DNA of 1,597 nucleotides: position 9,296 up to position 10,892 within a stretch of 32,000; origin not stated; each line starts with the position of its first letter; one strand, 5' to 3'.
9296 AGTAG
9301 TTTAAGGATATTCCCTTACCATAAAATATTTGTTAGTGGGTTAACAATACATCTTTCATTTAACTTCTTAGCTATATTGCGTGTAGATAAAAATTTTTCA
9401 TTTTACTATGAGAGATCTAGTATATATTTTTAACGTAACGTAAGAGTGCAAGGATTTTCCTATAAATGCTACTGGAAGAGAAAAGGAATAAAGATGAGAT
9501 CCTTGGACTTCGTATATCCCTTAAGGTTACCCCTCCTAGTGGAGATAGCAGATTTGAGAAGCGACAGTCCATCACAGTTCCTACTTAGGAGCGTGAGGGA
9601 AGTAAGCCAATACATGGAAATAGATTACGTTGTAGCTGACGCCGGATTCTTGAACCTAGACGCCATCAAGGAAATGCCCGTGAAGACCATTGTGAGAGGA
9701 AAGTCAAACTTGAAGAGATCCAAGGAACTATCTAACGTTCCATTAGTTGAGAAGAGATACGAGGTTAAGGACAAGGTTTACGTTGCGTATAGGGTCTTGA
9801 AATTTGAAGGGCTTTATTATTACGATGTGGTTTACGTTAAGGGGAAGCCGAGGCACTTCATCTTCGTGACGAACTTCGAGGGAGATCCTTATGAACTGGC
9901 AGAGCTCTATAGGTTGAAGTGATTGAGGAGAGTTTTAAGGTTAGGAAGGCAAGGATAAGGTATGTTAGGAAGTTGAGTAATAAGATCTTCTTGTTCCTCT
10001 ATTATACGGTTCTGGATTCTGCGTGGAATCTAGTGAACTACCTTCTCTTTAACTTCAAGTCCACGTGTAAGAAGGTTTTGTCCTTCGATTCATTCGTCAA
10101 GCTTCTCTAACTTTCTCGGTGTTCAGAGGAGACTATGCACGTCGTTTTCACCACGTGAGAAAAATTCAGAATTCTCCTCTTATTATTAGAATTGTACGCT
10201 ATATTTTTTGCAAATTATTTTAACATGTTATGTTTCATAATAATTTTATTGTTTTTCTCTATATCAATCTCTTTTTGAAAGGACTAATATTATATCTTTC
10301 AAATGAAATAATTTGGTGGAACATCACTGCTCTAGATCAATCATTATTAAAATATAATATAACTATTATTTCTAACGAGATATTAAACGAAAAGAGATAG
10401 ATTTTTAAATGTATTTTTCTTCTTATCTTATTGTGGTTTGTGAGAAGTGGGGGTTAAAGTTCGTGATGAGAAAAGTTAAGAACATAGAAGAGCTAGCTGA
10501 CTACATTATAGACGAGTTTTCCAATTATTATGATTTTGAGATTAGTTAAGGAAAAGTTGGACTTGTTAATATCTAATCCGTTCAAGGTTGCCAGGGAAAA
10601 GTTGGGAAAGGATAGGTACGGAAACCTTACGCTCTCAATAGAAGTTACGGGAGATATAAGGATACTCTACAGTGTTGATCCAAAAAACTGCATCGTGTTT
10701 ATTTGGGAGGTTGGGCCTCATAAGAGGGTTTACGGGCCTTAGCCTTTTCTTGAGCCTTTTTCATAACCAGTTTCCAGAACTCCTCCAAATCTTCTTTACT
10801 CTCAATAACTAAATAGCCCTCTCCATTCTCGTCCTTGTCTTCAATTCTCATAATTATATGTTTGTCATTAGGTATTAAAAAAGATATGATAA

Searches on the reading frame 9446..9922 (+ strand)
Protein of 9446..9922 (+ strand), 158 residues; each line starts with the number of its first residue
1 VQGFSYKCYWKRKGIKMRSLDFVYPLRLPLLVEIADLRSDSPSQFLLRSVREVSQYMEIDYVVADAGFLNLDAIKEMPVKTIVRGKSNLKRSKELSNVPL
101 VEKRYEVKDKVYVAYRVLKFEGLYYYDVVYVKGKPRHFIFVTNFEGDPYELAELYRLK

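Call 80: search_protein_families(library=pfam, proteins=[window:9446-9922:+], max_evalue=0.01)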
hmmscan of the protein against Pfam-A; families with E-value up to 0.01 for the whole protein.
window:9446-9922:+ (158 aa): 1 family
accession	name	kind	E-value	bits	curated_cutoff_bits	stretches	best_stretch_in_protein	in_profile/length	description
PF01609.27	DDE_Tnp_1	-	2.2e-08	34.5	23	1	5-157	23-159/200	Transposase DDE domain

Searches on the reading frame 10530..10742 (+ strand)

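Call 80: search_protein_families(library=pfam, proteins=[window:10530-10742:+], max_evalue=0.01)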
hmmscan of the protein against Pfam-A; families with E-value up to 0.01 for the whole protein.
window:10530-10742:+ (70 aa): 1 family
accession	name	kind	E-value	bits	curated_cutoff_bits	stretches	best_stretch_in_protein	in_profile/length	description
PF05016.21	ParE_toxin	-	0.0024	18.8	23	1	3-68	29-89/89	ParE toxin of type II toxin-antitoxin system, parDE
